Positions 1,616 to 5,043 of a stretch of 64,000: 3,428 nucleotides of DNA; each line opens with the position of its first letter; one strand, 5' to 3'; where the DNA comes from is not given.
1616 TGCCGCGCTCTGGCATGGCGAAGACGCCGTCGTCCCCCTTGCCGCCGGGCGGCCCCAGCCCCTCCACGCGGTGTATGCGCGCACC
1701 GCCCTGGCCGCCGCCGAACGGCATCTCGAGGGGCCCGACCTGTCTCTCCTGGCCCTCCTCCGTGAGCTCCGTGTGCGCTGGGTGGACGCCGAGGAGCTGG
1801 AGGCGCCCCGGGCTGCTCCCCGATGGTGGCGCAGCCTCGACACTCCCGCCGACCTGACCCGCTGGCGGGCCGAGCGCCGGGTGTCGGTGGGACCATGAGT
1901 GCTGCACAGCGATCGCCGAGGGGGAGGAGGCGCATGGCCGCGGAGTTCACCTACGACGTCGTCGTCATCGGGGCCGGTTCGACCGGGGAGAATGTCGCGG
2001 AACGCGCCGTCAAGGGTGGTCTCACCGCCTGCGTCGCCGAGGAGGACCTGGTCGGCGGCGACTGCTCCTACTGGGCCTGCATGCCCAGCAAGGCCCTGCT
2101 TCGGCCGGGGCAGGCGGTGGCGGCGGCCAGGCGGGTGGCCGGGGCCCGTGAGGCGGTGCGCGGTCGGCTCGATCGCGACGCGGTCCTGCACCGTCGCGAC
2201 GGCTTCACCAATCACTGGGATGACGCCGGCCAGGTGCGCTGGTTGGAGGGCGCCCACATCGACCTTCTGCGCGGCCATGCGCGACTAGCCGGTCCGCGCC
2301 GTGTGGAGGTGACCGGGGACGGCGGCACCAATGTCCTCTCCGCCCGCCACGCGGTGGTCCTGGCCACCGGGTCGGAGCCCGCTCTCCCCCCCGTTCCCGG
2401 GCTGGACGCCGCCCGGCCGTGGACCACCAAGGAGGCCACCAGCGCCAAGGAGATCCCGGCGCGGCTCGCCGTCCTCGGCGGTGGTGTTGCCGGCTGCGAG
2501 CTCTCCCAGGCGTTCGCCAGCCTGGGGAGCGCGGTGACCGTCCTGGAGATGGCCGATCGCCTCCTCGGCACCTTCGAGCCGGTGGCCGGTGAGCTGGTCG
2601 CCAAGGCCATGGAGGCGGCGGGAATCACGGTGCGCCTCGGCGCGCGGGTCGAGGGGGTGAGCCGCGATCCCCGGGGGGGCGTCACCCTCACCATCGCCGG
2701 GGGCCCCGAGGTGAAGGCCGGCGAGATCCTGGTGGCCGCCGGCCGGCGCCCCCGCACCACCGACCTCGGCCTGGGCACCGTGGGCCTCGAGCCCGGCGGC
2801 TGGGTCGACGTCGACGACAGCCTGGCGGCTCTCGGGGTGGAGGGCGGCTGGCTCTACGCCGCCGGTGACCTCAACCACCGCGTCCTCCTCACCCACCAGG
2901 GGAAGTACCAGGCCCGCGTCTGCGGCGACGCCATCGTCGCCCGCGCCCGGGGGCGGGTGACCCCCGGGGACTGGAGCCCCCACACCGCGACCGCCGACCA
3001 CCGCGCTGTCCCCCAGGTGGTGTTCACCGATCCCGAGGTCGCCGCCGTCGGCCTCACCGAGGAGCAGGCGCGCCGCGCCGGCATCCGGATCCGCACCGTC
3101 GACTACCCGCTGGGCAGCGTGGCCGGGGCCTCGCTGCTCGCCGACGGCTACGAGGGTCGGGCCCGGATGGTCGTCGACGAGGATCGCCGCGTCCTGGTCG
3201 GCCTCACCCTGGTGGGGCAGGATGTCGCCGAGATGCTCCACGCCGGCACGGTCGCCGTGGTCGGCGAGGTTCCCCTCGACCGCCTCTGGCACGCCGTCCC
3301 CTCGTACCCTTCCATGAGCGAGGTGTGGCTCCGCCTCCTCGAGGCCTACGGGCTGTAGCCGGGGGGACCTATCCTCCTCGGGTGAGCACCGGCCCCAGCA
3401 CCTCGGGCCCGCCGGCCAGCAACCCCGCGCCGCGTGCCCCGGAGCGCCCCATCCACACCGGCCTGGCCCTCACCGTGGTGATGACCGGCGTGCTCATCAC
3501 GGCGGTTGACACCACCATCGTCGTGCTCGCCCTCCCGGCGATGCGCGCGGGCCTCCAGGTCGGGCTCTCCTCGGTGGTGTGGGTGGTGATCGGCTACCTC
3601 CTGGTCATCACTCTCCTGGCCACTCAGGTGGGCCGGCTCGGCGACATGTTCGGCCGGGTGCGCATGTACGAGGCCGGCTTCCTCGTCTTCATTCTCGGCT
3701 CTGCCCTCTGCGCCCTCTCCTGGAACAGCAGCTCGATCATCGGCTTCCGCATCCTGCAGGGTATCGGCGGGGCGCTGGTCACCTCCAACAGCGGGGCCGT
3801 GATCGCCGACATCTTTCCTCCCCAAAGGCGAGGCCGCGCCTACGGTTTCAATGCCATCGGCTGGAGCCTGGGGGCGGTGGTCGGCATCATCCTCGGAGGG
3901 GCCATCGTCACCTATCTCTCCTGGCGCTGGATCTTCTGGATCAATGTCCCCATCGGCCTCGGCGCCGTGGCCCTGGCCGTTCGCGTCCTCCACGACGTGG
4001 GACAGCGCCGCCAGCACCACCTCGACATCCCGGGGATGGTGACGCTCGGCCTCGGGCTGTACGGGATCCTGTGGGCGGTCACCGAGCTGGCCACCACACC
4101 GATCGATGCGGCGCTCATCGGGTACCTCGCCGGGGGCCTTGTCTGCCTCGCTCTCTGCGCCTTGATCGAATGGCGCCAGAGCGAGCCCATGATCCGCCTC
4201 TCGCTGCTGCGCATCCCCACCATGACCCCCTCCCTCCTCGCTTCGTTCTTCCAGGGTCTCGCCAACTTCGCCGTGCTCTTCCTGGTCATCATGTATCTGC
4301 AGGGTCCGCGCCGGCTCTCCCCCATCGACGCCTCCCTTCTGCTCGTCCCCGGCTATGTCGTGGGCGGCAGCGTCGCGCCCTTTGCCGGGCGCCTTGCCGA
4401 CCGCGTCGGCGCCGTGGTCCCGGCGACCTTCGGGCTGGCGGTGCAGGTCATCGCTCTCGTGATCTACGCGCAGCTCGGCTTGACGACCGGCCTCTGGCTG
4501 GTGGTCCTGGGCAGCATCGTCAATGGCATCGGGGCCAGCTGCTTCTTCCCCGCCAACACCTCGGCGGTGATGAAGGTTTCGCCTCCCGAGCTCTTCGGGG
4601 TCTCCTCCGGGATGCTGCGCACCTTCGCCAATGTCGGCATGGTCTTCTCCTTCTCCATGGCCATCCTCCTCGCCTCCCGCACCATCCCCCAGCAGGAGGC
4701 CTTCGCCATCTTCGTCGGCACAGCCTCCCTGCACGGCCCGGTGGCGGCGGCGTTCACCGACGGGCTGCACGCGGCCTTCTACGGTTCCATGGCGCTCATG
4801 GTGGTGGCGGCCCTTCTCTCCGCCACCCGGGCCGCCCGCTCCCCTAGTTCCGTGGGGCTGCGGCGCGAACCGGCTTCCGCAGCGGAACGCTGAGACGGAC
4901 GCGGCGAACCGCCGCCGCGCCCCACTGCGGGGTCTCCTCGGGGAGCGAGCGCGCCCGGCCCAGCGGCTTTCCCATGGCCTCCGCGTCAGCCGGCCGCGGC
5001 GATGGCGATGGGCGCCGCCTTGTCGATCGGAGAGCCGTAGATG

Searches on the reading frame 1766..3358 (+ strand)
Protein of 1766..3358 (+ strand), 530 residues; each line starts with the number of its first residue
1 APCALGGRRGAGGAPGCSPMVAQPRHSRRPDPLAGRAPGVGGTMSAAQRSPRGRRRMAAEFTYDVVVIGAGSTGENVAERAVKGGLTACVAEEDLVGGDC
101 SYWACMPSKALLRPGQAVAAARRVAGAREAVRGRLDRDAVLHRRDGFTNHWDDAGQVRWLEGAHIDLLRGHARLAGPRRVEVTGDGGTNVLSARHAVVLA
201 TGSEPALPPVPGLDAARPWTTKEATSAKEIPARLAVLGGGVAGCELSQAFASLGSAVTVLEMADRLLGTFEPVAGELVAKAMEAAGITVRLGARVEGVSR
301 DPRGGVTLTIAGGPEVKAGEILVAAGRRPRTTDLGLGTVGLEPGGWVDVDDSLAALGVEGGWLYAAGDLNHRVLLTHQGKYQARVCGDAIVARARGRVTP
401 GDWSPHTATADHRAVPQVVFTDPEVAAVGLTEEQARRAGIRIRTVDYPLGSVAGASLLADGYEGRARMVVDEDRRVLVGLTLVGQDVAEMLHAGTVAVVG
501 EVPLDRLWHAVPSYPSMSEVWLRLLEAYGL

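Call 7: search_protein_families(library=pfam, proteins=[window:1766-3358:+])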
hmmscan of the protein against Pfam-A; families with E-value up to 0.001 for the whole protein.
window:1766-3358:+ (530 aa): 5 families
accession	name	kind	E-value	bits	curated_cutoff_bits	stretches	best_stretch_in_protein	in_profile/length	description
PF07992.20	Pyr_redox_2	-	2.5e-48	165.5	26.1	1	63-378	1-286/291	Pyridine nucleotide-disulphide oxidoreductase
PF02852.28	Pyr_redox_dim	-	2.8e-24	85.9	25.3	1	415-521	1-106/110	Pyridine nucleotide-disulphide oxidoreductase, dimerisation domain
PF00070.33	Pyr_redox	-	2.8e-17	63.4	22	1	233-307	1-75/82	Pyridine nucleotide-disulphide oxidoreductase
PF01262.27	AlaDh_PNT_C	-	0.00023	21.1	23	0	231-276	28-74/214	Alanine dehydrogenase/PNT, C-terminal domain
PF05834.18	Lycopene_cycl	-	0.001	18.7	23.4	0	64-91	1-30/380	Lycopene cyclase protein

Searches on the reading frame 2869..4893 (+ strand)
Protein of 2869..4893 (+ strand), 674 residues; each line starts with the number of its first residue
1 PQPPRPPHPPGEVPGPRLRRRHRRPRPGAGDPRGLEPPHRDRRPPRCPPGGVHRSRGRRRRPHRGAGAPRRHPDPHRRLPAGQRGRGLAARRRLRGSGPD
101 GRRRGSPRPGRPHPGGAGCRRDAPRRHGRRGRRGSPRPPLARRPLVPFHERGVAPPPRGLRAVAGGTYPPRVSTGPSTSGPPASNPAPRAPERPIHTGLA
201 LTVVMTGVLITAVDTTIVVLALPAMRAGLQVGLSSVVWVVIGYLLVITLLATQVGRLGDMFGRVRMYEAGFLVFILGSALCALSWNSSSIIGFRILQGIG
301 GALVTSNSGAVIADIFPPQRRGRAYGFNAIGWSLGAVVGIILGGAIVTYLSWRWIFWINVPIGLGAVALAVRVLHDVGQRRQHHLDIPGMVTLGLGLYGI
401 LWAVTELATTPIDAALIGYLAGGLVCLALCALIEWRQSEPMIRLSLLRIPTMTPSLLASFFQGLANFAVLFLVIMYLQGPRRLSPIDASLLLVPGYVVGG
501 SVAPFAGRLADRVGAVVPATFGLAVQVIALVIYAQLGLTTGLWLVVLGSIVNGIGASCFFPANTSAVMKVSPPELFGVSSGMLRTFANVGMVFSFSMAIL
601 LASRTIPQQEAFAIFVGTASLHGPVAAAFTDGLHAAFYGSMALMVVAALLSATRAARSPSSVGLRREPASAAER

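Call 7: search_protein_families(library=pfam, proteins=[window:2869-4893:+])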
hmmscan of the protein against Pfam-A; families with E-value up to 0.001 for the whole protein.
window:2869-4893:+ (674 aa): 2 families
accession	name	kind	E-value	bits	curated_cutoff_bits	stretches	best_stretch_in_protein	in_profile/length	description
PF07690.21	MFS_1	-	2.9e-50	171.6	33.4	1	205-594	2-346/347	Major Facilitator Superfamily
PF00083.30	Sugar_tr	-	7.5e-09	35.4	22.3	1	238-364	50-182/452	Sugar (and other) transporter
